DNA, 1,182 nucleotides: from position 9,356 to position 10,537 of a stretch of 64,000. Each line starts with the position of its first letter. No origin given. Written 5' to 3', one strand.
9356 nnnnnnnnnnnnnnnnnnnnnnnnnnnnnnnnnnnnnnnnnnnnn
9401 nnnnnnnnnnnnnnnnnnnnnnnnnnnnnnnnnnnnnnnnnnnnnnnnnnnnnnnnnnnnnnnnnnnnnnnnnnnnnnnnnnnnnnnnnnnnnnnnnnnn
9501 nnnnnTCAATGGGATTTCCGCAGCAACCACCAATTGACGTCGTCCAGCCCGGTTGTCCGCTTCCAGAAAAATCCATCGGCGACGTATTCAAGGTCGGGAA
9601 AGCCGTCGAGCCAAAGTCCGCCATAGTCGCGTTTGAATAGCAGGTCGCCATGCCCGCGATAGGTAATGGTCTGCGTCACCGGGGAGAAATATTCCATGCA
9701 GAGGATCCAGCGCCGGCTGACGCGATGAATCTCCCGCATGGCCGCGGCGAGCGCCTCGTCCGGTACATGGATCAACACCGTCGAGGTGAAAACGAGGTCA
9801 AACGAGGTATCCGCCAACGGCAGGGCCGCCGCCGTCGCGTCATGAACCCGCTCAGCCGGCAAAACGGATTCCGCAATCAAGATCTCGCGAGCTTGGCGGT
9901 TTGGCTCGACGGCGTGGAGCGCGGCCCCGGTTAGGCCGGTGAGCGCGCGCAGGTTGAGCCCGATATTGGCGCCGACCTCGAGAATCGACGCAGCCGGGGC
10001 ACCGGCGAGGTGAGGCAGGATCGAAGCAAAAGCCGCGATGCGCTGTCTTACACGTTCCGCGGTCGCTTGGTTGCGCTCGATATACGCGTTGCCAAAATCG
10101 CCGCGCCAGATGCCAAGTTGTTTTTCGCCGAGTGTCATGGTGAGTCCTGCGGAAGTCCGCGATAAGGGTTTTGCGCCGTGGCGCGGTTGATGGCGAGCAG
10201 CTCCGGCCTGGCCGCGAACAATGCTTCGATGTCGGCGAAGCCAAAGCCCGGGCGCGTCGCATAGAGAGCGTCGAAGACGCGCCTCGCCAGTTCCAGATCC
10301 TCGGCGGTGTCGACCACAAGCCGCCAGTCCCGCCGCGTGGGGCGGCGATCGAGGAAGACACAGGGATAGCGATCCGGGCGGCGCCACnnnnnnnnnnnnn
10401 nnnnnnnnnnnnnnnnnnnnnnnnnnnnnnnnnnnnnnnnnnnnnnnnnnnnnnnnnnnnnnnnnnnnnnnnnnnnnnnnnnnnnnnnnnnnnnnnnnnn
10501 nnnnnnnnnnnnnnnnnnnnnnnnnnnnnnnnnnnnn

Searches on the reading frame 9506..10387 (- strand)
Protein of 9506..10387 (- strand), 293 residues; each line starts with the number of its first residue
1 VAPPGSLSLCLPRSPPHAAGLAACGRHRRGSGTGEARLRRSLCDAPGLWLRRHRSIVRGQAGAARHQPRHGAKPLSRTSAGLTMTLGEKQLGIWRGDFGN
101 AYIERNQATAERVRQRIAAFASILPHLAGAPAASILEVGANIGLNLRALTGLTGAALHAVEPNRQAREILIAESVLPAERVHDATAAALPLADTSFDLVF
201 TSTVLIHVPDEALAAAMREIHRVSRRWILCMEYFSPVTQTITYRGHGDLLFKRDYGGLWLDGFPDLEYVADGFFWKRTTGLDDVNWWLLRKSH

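Call 6: search_protein_families(library=pfam, proteins=[window:9506-10387:-], max_evalue=0.001)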
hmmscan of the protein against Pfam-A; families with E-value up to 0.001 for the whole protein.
window:9506-10387:- (293 aa): 4 families
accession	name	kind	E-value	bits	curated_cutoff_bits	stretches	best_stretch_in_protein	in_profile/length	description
PF08241.18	Methyltransf_11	-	5.2e-11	43.5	21.2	1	136-225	1-88/95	Methyltransferase domain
PF13649.12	Methyltransf_25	-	1.9e-09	38.6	27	1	135-225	1-94/97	Methyltransferase domain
PF13489.12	Methyltransf_23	-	4.3e-07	30.3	27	1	114-237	3-123/164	Methyltransferase domain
PF08242.18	Methyltransf_12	-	1.5e-05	26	30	1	136-223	1-91/98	Methyltransferase domain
